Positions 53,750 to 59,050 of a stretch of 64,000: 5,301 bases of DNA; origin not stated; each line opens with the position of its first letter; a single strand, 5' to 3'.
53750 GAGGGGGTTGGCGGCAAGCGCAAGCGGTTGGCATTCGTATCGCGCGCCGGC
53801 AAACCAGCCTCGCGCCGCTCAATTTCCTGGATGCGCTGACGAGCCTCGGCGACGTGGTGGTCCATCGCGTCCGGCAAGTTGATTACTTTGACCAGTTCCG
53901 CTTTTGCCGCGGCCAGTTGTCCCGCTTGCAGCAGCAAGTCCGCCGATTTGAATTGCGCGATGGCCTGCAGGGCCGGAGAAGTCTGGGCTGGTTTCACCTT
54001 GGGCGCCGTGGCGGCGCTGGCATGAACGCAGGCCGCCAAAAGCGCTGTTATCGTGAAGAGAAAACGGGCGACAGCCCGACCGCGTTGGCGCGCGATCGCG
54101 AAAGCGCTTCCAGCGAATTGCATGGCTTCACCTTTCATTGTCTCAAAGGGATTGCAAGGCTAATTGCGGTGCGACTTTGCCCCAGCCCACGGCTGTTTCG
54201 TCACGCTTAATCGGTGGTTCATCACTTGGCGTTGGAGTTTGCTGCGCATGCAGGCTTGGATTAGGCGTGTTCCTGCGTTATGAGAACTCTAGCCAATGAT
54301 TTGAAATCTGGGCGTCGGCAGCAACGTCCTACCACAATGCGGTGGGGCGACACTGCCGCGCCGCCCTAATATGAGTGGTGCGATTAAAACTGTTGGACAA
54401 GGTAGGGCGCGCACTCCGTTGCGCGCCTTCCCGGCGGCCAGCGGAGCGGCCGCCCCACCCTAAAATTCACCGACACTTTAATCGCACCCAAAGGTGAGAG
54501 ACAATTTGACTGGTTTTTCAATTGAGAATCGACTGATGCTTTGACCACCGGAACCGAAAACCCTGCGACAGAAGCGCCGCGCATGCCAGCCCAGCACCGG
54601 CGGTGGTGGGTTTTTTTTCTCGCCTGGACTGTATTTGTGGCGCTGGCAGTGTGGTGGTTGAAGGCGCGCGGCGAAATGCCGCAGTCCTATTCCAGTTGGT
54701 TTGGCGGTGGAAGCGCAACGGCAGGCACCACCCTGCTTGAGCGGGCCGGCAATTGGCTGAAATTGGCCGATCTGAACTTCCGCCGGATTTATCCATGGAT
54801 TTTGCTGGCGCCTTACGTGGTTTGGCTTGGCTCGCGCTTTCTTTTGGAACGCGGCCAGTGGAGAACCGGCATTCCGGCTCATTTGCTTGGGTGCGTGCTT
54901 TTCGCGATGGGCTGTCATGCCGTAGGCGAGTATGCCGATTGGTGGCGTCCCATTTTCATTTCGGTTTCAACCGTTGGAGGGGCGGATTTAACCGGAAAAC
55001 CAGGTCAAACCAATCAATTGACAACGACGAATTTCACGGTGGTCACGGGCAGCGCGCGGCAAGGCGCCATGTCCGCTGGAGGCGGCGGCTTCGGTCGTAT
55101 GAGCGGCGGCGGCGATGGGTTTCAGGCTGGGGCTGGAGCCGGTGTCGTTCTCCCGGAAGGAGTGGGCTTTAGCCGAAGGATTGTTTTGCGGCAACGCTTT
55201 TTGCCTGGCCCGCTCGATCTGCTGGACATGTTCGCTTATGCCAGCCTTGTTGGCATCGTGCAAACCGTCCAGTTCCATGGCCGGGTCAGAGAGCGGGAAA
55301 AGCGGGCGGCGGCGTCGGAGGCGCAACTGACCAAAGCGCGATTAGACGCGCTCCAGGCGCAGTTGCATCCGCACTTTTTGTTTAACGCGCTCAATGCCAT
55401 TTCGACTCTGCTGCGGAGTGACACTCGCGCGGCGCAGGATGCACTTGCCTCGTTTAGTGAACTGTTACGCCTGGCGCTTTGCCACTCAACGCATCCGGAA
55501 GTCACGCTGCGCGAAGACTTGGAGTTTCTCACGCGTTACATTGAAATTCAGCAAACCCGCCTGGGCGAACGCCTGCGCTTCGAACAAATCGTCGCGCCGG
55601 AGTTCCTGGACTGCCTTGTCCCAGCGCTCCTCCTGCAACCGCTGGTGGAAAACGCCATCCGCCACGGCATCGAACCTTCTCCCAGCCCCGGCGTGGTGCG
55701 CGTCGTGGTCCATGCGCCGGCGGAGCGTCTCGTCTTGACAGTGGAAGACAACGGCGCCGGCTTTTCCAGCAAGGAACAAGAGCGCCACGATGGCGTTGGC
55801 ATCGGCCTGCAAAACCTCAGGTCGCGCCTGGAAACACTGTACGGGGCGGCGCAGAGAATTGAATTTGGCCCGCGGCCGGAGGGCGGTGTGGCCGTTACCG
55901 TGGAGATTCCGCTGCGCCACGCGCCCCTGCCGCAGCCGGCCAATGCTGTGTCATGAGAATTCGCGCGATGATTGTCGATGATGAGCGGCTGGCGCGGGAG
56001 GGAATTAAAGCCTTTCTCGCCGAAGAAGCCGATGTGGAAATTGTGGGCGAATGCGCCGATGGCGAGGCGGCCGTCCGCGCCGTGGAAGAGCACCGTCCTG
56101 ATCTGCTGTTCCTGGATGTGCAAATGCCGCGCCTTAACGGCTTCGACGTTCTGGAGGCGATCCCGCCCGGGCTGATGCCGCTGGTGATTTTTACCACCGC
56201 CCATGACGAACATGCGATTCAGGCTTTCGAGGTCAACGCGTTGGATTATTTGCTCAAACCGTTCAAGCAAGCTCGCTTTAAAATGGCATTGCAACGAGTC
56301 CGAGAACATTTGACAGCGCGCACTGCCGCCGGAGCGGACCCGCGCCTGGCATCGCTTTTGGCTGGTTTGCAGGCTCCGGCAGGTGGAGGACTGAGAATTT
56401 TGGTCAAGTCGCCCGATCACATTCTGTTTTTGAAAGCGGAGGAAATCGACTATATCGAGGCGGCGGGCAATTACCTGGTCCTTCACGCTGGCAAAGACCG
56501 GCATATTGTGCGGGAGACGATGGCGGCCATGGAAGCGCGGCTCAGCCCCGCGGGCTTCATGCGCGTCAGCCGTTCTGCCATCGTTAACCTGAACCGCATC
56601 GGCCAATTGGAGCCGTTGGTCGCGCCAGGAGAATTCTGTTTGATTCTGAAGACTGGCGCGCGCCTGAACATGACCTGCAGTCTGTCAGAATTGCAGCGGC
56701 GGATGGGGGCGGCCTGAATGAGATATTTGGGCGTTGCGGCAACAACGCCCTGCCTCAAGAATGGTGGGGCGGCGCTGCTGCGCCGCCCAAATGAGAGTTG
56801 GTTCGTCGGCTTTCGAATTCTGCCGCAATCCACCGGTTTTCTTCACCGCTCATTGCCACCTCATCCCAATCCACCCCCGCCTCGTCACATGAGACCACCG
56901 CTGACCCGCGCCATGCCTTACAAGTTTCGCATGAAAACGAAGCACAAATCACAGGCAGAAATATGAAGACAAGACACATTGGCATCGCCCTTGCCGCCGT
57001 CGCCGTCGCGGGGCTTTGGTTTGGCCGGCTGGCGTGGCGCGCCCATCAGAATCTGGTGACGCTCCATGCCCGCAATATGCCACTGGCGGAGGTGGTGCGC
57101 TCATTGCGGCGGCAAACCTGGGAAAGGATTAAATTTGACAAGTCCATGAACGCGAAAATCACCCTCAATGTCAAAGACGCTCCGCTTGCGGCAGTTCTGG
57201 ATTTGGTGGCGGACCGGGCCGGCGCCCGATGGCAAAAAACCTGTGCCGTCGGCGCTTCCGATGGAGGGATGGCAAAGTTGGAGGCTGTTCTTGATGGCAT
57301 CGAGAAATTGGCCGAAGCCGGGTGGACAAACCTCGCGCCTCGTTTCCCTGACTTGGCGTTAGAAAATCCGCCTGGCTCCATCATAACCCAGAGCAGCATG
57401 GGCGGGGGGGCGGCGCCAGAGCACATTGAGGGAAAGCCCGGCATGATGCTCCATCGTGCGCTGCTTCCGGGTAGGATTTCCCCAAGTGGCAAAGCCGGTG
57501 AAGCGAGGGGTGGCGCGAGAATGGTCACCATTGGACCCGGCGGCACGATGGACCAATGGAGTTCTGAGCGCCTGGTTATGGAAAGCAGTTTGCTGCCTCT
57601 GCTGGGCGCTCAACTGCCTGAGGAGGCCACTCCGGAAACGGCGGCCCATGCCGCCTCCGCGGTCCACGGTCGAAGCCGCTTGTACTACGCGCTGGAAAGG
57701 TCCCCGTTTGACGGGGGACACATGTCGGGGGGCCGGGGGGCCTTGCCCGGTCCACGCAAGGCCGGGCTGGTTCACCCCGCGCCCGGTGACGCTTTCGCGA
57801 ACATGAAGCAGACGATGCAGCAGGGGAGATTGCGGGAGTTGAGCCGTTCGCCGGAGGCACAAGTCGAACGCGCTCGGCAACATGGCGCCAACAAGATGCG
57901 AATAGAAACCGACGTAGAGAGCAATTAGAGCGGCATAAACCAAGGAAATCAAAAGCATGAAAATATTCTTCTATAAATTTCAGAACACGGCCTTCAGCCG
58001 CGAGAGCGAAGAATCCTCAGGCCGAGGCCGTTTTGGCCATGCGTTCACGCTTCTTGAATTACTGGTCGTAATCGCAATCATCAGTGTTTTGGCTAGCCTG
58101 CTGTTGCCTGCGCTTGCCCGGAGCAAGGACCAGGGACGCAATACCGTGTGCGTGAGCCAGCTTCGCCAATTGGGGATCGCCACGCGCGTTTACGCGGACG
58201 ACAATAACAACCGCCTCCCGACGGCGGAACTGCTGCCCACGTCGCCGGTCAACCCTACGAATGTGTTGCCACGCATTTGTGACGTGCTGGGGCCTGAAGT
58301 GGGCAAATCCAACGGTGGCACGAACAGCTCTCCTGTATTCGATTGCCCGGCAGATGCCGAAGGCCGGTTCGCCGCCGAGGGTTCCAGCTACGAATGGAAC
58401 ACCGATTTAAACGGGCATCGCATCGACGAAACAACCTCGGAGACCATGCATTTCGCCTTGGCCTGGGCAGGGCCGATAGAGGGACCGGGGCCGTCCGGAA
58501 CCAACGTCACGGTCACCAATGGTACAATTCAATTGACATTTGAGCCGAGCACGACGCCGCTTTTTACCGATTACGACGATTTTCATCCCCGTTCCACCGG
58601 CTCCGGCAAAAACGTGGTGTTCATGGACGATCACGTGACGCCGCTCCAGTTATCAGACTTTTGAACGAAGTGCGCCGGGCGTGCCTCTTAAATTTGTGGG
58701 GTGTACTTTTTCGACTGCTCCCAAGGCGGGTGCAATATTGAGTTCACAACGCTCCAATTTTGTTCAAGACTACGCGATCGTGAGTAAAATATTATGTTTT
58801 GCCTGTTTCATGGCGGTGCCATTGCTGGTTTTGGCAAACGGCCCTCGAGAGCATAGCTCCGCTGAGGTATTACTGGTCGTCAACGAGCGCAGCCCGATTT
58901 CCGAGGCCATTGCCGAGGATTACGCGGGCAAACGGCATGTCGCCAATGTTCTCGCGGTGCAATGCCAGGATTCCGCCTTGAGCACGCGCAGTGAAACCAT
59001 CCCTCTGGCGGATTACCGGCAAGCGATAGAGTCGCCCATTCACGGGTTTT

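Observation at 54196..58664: Matching 21-bp-period operators on both sides of a LytS/LytTR pair define a candidate regulon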

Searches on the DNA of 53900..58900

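Call 69: search_rna_families(source=window, start=53900, end=58900, threshold=evalue, max_evalue=1)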
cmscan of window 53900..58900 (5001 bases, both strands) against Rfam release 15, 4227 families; matches with E-value up to 1: 1.
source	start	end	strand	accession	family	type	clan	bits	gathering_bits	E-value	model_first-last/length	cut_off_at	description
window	56729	56785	+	RF03847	mir-1538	Gene; miRNA;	-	22.6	78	0.48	1-58/58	no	mir-1538 microRNA precursor family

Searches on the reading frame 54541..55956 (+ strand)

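Call 3: search_protein_families(library=pfam, proteins=[window:54541-55956:+])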
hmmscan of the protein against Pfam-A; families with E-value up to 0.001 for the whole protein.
window:54541-55956:+ (471 aa): 2 families
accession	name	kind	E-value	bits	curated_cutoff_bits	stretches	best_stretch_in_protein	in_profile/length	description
PF06580.19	His_kinase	-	3.4e-24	85.3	25.2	1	266-345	1-81/81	Histidine kinase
PF02518.31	HATPase_c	-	5.9e-12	46.5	26.4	1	364-459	9-110/111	Histidine kinase-, DNA gyrase B-, and HSP90-like ATPase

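Call 35: search_protein_families(library=ncbifam, proteins=[window:54541-55956:+], max_evalue=0.01)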
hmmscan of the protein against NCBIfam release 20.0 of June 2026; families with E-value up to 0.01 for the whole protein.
window:54541-55956:+ (471 aa): 9 families
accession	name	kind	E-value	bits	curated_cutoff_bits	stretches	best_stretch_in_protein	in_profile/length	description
NF052443.1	SensHisKinMctS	equivalog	9.6e-06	24.2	700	1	381-436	375-430/457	two-component system sensor histidine kinase MctS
NF052531.1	Strep_LiaS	equivalog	4.1e-05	23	450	1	366-458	246-327/328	envelope stress sensor histidine kinase LiaS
NF008649.0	PRK11644.1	equivalog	0.00012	21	408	1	365-459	417-497/499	signal transduction histidine-protein kinase/phosphatase UhpB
NF046044.1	PnpS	equivalog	0.0014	17.7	400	1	362-415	283-336/390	two-component system histidine kinase PnpS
NF045595.1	HK_scytonemin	equivalog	0.0028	16.1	865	1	356-415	523-582/637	scytonemin biosynthesis sensor histidine kinase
NF008025.0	PRK10755.1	equivalog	0.0042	15.8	314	1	362-413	255-302/362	two-component system sensor histidine kinase PmrB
NF041735.1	hist_kin_RppB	equivalog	0.0066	15.3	400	0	365-415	334-384/438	two-component system sensor histidine kinase RppB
NF008184.0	PRK10935.1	equivalog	0.0068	15.1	553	1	371-458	482-559/565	nitrate/nitrite two-component system sensor histidine kinase NarQ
NF007664.1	PRK10337.1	equivalog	0.0083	14.8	475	0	330-454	315-440/442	quorum sensing histidine kinase QseC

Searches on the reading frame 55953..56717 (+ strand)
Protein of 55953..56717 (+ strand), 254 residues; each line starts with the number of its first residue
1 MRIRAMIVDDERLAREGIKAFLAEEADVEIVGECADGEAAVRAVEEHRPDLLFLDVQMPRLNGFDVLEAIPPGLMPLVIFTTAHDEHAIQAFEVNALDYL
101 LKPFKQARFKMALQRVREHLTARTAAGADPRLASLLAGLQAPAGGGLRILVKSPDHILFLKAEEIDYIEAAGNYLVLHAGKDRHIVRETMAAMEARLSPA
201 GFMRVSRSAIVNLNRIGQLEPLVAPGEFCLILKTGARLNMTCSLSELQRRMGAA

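Call 3: search_protein_families(library=pfam, proteins=[window:55953-56717:+])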
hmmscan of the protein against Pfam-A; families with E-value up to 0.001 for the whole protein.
window:55953-56717:+ (254 aa): 2 families
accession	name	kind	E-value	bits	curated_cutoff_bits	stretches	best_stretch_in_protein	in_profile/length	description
PF00072.30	Response_reg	-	9.6e-25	87.4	30.2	1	6-113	2-110/111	Response regulator receiver domain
PF04397.21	LytTR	-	3.4e-15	56.5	22.6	1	156-235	2-80/98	LytTr DNA-binding domain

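Call 34: search_solved_structures(query=window:55953-56717:+, max_evalue=0.001)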
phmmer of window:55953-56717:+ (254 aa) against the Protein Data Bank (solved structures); distinct sequences matched with E-value up to 0.001: 241 (the best 60 are shown).
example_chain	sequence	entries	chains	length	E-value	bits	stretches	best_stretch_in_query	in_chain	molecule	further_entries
6m8o_A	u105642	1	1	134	1.7e-20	77.3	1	4-118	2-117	DNA-binding response regulator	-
2qv0_A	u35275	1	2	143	6.1e-19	72.2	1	3-117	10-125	Protein mrkE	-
9xzo_A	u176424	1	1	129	1.8e-16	64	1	4-116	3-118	De novo protein M1X0B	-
1s8n_A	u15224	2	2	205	3e-16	63.3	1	4-118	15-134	putative antiterminator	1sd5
6swf_A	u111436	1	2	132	4.9e-15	59.4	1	4-121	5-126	Two-component response regulator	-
6swb_A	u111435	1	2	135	6.2e-15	59.1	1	4-121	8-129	Two-component response regulator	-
7esg_A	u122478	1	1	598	6.2e-15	59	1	3-124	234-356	Glutathione S-transferase,Protein-glutamate methylesterase/protein-glutamine glutaminase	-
3eul_A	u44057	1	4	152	1.2e-14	58.1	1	2-109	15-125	POSSIBLE NITRATE/NITRITE RESPONSE TRANSCRIPTIONAL REGULATORY PROTEIN NARL (DNA-binding res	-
1dz3_A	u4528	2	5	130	1.7e-14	57.6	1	1-113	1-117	Stage 0 sporulation protein A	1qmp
1tmy_A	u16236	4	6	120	4.4e-14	56.3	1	3-116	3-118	CHEY PROTEIN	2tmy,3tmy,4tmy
4iga_A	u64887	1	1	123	4.8e-14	56.2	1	3-116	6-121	Chemotaxis protein CheY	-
1a04_A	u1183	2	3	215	6.1e-14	55.8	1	6-118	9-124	NITRATE/NITRITE RESPONSE REGULATOR PROTEIN NARL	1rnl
1u0s_Y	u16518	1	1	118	8.4e-14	55.3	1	4-116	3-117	Chemotaxis protein cheY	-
6wsh_A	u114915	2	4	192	2.8e-13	53.6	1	4-108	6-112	Response regulator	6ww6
3nhz_A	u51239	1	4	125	5.1e-13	52.8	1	1-118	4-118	Two component system transcriptional regulator mtrA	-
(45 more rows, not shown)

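Call 35: search_protein_families(library=ncbifam, proteins=[window:55953-56717:+], max_evalue=0.01)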
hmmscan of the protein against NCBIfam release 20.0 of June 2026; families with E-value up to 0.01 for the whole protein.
window:55953-56717:+ (254 aa): 92 families (the best 25 are shown)
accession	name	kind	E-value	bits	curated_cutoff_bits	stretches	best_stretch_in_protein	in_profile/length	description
NF008677.0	PRK11697.1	equivalog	1.1e-46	159.2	246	1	3-240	2-223/238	two-component system response regulator BtsR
NF010684.1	PRK14084.1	equivalog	3e-32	112.4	375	1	4-239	2-239/254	response regulator transcription factor LytR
NF001965.0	PRK00742.1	subfamily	5.5e-23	81.7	293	1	1-128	2-131/357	chemotaxis-specific protein-glutamate methyltransferase CheB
NF007935.0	PRK10651.1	equivalog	1.4e-17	63.6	250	1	4-115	8-122/216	two-component system response regulator NarL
TIGR02875.1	spore_0_A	equivalog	2.4e-17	63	200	1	2-119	2-124/262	sporulation transcription factor Spo0A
NF009206.0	PRK12555.1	subfamily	1.5e-16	60.3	342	1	3-110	1-112/340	chemotaxis-specific protein-glutamate methyltransferase CheB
NF011896.0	PRK15369.1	equivalog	1.8e-16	60.4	242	1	2-117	3-121/211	two component system response regulator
NF040689.1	MtrAB_MtrA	equivalog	4.1e-14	52.5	300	1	6-123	2-116/219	MtrAB system response regulator MtrA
NF052445.1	RespRegMctR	equivalog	1.2e-13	50.9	300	1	3-117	2-119/205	two-component system response regulator MctR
NF045944.1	ResRegRpaBCyano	equivalog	2.6e-13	49.9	330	1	6-119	1-118/229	response regulator transcription factor RpaB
NF008469.0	PRK11361.1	equivalog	3.2e-13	49.2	714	1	4-117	6-120/461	acetoacetate metabolism transcriptional regulator AtoC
NF047785.1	respo_reg_MadR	equivalog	3.9e-13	49.2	300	1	3-123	1-127/209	MadR family response regulator transcription factor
NF000402.1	vanR-B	exception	4.8e-13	49.1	480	1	1-126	1-122/219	vancomycin resistance response regulator transcription factor VanR-B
NF007419.0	PRK09958.1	equivalog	8.6e-13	48.3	251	1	4-70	2-67/204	acid-sensing system DNA-binding response regulator EvgA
NF041367.1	CheY_Halo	equivalog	1.9e-12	47.6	200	1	6-114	2-111/114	chemotaxis protein CheY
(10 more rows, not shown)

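Call 44: find_related_loci(query=window:55953-56717:+, collection=genome_contigs, flank=3000)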
Query window:55953-56717:+ (254 aa) in genome_contigs; peptide patterns used: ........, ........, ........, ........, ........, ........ (x = any residue, [..] = any of these).
600 stretches matched a pattern (row limit reached: there are more); 563 encode a relative of the query (tblastn E <= 1e-3); the best 80 are kept; 80 distinct loci.
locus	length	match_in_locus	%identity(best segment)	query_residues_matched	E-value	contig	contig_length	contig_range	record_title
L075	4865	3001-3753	64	1-252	3e-108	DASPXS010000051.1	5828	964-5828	MAG TPA_asm: Haliangiales bacterium isolate SMAG_U11573 k141_473133, whole genome shotgun sequence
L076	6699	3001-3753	63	1-253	1e-103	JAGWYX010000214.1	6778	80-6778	MAG: Verrucomicrobia bacterium isolate REEB50 contig-150_14937, whole genome shotgun sequence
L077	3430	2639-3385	61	2-252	6e-101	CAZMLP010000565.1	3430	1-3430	MAG TPA_asm: uncultured Verrucomicrobiota bacterium isolate binchicken_co84_3 genome assembly, contig: k141_2839271, who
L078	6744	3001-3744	62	3-252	3e-99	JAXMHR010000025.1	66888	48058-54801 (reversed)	MAG: Verrucomicrobiota bacterium isolate STL-VER9 C2.24.fa-25, whole genome shotgun sequence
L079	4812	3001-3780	59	3-252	4e-97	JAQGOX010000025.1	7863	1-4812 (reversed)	MAG: Verrucomicrobiales bacterium isolate RYN_624 scaffold_6757418, whole genome shotgun sequence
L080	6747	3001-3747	61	3-253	7e-97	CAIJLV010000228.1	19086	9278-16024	MAG: uncultured Verrucomicrobia bacterium isolate Loclat_bin-04712 genome assembly, contig: bin-04712:228/237, whole gen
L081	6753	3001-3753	54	1-251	7e-79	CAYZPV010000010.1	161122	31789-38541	MAG TPA_asm: uncultured Opitutus sp. isolate SRP292972_co3_1 genome assembly, contig: NODE_129_length_161122_cov_7.28712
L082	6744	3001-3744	51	1-251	1e-76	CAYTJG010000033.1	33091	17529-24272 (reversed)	MAG TPA_asm: uncultured Bifidobacteriaceae bacterium isolate binchicken_co3_196 genome assembly, contig: NODE_4040_lengt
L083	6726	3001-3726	50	1-243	2e-76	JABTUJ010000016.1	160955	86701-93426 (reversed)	MAG: Verrucomicrobiales bacterium isolate H5_VER1 seq0016, whole genome shotgun sequence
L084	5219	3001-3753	48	2-252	2e-76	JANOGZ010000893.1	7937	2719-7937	MAG: Pyrinomonadaceae bacterium isolate SOY_64_concoct_390 SOY_64_k141_1194921, whole genome shotgun sequence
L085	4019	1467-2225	51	2-254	5e-76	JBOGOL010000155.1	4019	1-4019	MAG: Blastocatellia bacterium isolate M3-S_metawrap_bin.6 k127_3934765, whole genome shotgun sequence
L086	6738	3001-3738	50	1-243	4e-76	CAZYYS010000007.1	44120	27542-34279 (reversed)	MAG TPA_asm: uncultured Verrucomicrobiota bacterium isolate SRP237561_co1_386 genome assembly, contig: NODE_1149_length_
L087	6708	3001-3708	54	2-238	5e-75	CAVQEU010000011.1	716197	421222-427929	MAG: uncultured Acidobacteriota bacterium isolate MFD09206.bin.1.160 genome assembly, contig: contig_3714, whole genome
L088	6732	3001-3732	48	2-246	2e-74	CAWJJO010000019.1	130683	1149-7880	MAG: uncultured bacterium isolate MFD05674.bin.2.88 genome assembly, contig: contig_71024, whole genome shotgun sequence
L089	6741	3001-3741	48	2-251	2e-74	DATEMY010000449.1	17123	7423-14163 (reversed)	MAG TPA_asm: Blastocatellia bacterium isolate SMAG_U8955 k141_524307, whole genome shotgun sequence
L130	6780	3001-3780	44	3-246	6e-59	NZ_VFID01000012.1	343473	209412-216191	Pseudoxanthomonas sp. z9 Scaffold1_12, whole genome shotgun sequence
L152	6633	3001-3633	47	1-222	9e-57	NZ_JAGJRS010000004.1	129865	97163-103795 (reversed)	Frateuria flava strain MAH-13 platanus_K_21_77_4, whole genome shotgun sequence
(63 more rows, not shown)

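Call 68: search_protein_families(library=pfam, proteins=[L130:113-1666:+, L130:1826-2971:+, L130:3814-4899:+, L130:4969-6135:+, L152:1934-3004:+, L152:3693-4880:-, L152:5608-6633:+], max_evalue=0.00001)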
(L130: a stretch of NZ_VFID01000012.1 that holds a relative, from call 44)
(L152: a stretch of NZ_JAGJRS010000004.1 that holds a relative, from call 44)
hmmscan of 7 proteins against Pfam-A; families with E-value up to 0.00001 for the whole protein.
L130:113-1666:+ (517 aa): 0 families

L130:1826-2971:+ (381 aa): 2 families
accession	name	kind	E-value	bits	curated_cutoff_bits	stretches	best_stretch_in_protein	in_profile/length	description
PF06580.19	His_kinase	-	1.2e-25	90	25.2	1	174-254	1-81/81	Histidine kinase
PF02518.31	HATPase_c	-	9.5e-10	39.3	26.4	1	272-374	8-110/111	Histidine kinase-, DNA gyrase B-, and HSP90-like ATPase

L130:3814-4899:+ (361 aa): 3 families
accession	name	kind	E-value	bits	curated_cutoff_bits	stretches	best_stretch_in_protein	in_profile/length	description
PF14534.12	DUF4440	-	4.7e-08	33.9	25.2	1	237-346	1-106/107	Domain of unknown function (DUF4440)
PF12680.13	SnoaL_2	-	2.2e-07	31.9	27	1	243-345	3-99/102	SnoaL-like domain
PF13474.12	SnoaL_3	-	7.2e-06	26.8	22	0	237-331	1-93/121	SnoaL-like domain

L130:4969-6135:+ (388 aa): 1 family
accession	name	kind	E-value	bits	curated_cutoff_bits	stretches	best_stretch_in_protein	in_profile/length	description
PF01207.24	Dus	-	2.2e-78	264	20.4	1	71-368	2-298/311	Dihydrouridine synthase (Dus)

L152:1934-3004:+ (356 aa): 1 family
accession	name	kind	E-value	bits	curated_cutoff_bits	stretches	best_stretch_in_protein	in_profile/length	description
PF06580.19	His_kinase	-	8e-26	90.6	25.2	1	159-239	1-81/81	Histidine kinase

L152:3693-4880:- (395 aa): 0 families

L152:5608-6633:+ (342 aa): 0 families
